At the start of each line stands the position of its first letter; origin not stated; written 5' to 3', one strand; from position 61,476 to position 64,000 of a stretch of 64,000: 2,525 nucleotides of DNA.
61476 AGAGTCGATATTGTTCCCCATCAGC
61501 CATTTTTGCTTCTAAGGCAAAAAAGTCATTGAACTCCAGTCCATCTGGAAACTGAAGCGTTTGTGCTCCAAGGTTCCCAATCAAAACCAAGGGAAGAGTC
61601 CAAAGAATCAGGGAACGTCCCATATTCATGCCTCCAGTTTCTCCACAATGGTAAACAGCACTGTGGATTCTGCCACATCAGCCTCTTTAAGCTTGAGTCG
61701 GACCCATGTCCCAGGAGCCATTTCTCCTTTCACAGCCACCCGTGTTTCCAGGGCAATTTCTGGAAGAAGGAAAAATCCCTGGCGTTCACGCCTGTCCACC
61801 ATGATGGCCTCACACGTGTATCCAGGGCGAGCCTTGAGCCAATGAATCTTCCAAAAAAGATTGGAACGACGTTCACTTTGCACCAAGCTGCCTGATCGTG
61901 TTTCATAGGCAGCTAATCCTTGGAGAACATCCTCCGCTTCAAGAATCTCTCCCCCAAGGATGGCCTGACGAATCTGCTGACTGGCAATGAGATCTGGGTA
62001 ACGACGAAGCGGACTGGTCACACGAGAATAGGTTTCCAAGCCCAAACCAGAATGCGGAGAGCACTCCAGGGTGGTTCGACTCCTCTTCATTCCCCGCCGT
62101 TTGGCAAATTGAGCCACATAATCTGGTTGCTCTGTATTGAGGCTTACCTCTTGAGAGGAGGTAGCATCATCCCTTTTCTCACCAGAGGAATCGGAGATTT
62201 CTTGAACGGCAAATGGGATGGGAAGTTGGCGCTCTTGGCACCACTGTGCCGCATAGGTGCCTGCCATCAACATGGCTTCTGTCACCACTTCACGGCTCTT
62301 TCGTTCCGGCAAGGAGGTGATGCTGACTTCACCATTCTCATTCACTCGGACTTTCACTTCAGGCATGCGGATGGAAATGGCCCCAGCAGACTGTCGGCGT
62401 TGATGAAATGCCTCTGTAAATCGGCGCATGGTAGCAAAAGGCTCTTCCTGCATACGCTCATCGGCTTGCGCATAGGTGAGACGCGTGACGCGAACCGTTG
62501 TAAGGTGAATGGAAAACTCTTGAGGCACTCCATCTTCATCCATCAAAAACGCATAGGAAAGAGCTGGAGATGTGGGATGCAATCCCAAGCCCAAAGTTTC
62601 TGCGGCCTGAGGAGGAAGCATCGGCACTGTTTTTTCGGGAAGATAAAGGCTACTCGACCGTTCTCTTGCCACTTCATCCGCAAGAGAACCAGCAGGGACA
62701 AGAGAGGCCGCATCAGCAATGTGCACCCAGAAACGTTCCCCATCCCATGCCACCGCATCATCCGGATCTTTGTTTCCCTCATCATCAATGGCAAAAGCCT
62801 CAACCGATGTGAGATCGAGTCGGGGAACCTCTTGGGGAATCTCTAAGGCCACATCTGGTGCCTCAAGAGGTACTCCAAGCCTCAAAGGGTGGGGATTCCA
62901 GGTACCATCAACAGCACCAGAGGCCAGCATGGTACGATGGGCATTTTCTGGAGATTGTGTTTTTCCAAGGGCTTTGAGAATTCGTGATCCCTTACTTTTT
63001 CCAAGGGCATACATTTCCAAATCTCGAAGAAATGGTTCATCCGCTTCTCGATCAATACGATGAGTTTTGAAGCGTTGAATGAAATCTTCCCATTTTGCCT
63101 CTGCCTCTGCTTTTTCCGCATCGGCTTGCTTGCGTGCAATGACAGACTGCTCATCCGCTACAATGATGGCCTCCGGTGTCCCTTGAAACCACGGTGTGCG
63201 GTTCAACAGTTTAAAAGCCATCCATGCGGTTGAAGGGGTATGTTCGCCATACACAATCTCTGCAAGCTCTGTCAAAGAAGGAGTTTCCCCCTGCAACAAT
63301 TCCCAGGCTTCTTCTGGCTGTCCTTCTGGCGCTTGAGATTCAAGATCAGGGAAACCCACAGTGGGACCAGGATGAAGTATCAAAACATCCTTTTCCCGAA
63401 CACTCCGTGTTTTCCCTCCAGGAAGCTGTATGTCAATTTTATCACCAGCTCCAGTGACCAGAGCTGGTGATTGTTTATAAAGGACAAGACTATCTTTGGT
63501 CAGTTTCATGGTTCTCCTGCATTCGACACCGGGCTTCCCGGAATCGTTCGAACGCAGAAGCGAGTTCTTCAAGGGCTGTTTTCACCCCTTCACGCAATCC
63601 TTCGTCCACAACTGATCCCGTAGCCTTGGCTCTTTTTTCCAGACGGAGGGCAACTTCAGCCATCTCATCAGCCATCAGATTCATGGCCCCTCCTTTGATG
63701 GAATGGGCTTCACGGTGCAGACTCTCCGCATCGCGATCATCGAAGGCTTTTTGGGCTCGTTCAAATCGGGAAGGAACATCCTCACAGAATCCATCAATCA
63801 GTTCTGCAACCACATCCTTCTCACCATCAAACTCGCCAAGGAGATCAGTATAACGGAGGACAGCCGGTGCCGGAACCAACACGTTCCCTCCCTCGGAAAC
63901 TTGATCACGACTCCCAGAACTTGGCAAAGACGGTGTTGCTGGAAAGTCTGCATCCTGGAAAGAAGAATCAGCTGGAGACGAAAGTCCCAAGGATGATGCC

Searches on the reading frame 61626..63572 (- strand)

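Call 64: search_protein_families(library=pfam, proteins=[window:61626-63572:-], max_evalue=0.001)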
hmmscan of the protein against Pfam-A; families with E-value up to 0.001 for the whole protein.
window:61626-63572:- (648 aa): 3 families
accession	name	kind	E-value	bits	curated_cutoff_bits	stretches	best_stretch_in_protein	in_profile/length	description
PF00773.25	RNB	-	1.3e-53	182.8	29.3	1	251-538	1-324/326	RNB domain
PF23161.1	HTH_RNase_II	-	7.8e-14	52.7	24.7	1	146-226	3-94/95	Double HTH domain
PF18614.7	RNase_II_C_S1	-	8.7e-11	42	26.6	1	588-643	4-59/59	RNase II-type exonuclease C-terminal S1 domain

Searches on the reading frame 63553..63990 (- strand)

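Call 64: search_protein_families(library=pfam, proteins=[window:63553-63990:-], max_evalue=0.001)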
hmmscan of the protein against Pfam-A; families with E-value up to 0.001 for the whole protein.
window:63553-63990:- (146 aa): 1 family
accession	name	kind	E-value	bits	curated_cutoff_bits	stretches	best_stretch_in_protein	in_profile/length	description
PF01627.28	Hpt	-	6.1e-14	52.5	24.6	1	63-145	1-83/84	Hpt domain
